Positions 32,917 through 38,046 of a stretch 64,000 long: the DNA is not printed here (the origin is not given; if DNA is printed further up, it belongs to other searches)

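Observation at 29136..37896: PspA - YqiJ/NfeD - flotillin operon extended by a 1609-aa AAA_5-type multi-domain protein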

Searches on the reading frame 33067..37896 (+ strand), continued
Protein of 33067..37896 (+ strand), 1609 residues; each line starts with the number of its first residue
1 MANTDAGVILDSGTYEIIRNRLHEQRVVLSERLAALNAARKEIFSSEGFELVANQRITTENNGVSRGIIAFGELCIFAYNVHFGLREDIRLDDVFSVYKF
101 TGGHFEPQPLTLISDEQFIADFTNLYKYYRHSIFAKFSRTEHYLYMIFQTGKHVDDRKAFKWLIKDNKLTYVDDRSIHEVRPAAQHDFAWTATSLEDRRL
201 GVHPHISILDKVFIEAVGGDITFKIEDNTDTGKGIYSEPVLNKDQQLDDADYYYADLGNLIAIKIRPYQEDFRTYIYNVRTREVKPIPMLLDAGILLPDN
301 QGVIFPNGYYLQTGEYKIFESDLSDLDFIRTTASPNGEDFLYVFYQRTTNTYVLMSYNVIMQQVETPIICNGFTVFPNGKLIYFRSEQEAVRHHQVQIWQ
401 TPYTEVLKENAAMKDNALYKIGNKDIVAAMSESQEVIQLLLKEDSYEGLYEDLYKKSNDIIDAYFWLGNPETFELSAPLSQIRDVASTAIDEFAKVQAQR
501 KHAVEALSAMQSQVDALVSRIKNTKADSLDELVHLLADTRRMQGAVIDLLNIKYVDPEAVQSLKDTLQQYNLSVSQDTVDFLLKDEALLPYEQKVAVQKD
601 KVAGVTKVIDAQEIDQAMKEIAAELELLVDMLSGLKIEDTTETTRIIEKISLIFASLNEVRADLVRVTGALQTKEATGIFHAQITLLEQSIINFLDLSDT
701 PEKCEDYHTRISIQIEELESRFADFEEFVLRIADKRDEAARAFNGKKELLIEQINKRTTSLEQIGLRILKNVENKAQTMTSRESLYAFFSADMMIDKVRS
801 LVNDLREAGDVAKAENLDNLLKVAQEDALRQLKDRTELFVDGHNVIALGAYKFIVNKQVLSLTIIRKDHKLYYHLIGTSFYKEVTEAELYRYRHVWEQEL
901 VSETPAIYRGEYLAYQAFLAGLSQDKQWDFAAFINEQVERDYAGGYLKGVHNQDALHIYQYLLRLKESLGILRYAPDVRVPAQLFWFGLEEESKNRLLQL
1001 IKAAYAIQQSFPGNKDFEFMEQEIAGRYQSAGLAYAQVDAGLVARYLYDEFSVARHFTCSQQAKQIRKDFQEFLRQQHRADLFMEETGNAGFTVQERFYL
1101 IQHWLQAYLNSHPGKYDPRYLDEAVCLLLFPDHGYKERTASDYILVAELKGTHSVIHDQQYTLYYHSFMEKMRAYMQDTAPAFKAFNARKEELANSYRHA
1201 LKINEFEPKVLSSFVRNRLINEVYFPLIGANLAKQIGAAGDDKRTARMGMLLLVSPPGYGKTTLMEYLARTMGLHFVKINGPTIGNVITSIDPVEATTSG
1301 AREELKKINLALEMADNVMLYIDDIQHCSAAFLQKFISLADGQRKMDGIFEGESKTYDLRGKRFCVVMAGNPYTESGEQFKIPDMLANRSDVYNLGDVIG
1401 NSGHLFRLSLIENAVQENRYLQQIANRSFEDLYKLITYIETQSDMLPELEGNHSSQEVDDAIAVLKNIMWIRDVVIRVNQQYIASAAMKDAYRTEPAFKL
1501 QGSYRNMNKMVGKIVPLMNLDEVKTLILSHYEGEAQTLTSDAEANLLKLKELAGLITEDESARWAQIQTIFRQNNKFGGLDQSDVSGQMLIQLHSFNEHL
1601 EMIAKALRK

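Call 33: find_encoding_contigs(protein=P0330, flank=9000, max_places=1)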
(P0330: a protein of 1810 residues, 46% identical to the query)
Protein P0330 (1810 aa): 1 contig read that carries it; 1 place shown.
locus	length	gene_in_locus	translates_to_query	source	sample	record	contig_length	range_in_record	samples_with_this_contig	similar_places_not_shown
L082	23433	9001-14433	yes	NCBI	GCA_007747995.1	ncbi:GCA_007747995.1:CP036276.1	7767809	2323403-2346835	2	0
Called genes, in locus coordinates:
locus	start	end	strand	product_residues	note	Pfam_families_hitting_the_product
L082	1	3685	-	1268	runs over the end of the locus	PF05378:Hydant_A_N, PF01968:Hydantoinase_A, PF19278:Hydant_A_C, PF02538:Hydantoinase_B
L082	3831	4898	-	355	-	PF00174:Oxidored_molyb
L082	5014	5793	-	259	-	PF03009:GDPD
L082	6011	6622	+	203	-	-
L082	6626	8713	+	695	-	-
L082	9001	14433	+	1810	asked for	PF12458:DUF3686, PF25472:DUF7902, PF05496:RuvB_N (faint), PF00004:AAA (weak)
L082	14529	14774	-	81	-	-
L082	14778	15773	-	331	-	PF00941:FAD_binding_5, PF03450:CO_deh_flav_C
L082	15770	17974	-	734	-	PF01315:Ald_Xan_dh_C, PF02738:MoCoBD_1, PF20256:MoCoBD_2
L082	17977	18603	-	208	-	PF01799:Fer2_2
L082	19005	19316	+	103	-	-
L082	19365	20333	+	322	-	PF01063:Aminotran_4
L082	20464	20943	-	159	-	PF13441:Gly-zipper_YMGG, PF13488:Gly-zipper_Omp (weak)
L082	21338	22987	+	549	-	PF07719:TPR_2 (faint), PF13432:TPR_16 (weak), PF16655:PhoD_N (weak), PF25077:DUF7800, PF09423:PhoD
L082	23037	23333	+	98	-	-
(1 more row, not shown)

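Call 34: find_encoding_contigs(protein=P0278, flank=9000, max_places=1)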
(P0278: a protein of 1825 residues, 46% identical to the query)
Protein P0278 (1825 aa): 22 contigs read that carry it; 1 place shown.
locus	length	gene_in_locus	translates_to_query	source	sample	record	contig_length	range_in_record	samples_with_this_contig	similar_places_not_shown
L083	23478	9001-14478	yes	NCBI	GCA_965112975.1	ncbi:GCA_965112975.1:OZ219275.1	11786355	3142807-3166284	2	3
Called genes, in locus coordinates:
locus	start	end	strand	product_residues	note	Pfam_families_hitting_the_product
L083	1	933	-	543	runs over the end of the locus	PF26178:Rv2075c_cat, PF00388:PI-PLC-X (weak), PF04151:PPC (weak)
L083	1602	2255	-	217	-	PF26621:DUF8198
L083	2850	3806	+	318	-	PF00990:GGDEF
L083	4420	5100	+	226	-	PF00149:Metallophos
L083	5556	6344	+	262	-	-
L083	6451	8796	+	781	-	-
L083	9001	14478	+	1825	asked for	PF12458:DUF3686, PF05496:RuvB_N (faint), PF00004:AAA (faint), PF25472:DUF7902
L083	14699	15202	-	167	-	PF07963:N_methyl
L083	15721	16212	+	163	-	PF15891:Nuc_deoxyri_tr2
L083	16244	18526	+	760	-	PF09423:PhoD (faint)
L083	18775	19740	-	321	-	PF07610:DUF1573, PF22544:HYDIN_VesB_CFA65-like_Ig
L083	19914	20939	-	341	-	PF16884:ADH_N_2, PF00107:ADH_zinc_N, PF13602:ADH_zinc_N_2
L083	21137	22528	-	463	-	PF04932:Wzy_C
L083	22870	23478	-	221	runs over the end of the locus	PF00440:TetR_N, PF08359:TetR_C_4, PF17932:TetR_C_24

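Call 35: find_encoding_contigs(protein=P0280, flank=9000, max_places=1)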
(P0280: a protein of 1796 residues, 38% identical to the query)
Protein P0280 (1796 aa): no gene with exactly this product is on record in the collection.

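Call 36: find_encoding_contigs(protein=P0326, flank=9000, max_places=1)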
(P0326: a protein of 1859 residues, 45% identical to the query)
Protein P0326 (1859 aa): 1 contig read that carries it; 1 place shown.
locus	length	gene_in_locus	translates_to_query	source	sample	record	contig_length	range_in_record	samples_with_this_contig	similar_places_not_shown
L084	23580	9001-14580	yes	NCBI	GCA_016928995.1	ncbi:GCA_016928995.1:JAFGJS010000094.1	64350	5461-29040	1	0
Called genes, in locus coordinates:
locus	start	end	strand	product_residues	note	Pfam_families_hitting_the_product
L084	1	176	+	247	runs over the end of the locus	PF00300:His_Phos_1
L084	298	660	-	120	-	-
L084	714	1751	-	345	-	PF17170:DUF5128 (faint), PF24684:Vgb_lyase (faint), PF08450:SGL, PF01436:NHL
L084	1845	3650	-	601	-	PF00004:AAA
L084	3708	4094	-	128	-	PF13366:PDDEXK_3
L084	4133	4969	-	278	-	-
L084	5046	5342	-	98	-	-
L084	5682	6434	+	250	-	-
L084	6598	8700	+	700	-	-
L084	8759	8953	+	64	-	-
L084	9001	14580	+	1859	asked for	PF12458:DUF3686, PF25472:DUF7902, PF05496:RuvB_N (faint), PF00004:AAA (weak), PF07728:AAA_5 (faint)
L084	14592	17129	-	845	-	PF25788:Ig_Rha78A_N, PF08531:Bac_rhamnosid_N, PF05592:Bac_rhamnosid, PF17389:Bac_rhamnosid6H, PF17390:Bac_rhamnosid_C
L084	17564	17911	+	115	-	PF00856:SET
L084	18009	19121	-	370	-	PF07991:KARI_N, PF01450:KARI_C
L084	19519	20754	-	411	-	-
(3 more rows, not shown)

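Call 85: find_encoding_contigs(protein=P0337, flank=8000, max_places=1)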
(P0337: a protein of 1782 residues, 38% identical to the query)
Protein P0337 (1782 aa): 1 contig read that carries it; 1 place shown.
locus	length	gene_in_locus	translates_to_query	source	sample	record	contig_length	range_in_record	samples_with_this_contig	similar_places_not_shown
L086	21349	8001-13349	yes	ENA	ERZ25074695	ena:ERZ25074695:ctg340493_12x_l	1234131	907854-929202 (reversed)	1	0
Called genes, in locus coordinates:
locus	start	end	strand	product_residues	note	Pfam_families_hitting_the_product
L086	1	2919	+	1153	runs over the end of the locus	PF17803:Cadherin_4, PF17892:Cadherin_5, PF17963:Big_9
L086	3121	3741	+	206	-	PF09938:DUF2170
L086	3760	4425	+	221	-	PF04012:PspA_IM30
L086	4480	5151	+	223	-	-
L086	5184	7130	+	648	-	-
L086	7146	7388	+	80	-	-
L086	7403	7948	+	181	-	PF13453:Zn_ribbon_TFIIB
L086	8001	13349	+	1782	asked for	PF12458:DUF3686, PF07728:AAA_5 (faint), PF25472:DUF7902, PF00004:AAA (weak)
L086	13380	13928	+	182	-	PF01694:Rhomboid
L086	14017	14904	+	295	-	PF03330:DPBB_1, PF05036:SPOR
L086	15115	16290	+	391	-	PF00768:Peptidase_S11, PF13354:Beta-lactamase2, PF07943:PBP5_C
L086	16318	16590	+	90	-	PF04359:DUF493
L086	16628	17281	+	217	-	PF21948:LplA-B_cat, PF03099:BPL_LplA_LipB (weak)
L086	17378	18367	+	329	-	PF16881:LIAS_N (weak), PF04055:Radical_SAM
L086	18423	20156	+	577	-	-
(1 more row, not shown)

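Call 86: find_encoding_contigs(protein=P0322, flank=8000, max_places=1)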
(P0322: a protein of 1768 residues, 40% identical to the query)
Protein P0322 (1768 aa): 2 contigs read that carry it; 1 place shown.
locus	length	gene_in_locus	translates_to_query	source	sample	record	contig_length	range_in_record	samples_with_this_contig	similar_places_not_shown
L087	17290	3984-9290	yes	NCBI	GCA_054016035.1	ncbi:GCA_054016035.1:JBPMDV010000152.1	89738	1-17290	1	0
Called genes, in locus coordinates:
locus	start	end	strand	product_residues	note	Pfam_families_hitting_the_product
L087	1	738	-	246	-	?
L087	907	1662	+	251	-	-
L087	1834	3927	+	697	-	-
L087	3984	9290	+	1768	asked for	PF12458:DUF3686, PF25472:DUF7902, PF00004:AAA (weak), PF07728:AAA_5 (weak)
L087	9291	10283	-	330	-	PF00248:Aldo_ket_red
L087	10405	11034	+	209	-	PF01612:DNA_pol_A_exo1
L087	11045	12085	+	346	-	-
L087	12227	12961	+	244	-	PF20772:TACO1_YebC_N, PF01709:Transcrip_reg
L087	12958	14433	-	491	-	PF00890:FAD_binding_2 (weak), PF01266:DAO, PF01494:FAD_binding_3, PF01946:Thi4 (weak), PF04820:Trp_halogenase, PF07992:Pyr_redox_2, PF12831:FAD_oxidored, PF04820:Trp_halogenase, +3 more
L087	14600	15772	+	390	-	PF08308:PEGA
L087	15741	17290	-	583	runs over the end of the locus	PF00069:Pkinase, PF07714:PK_Tyr_Ser-Thr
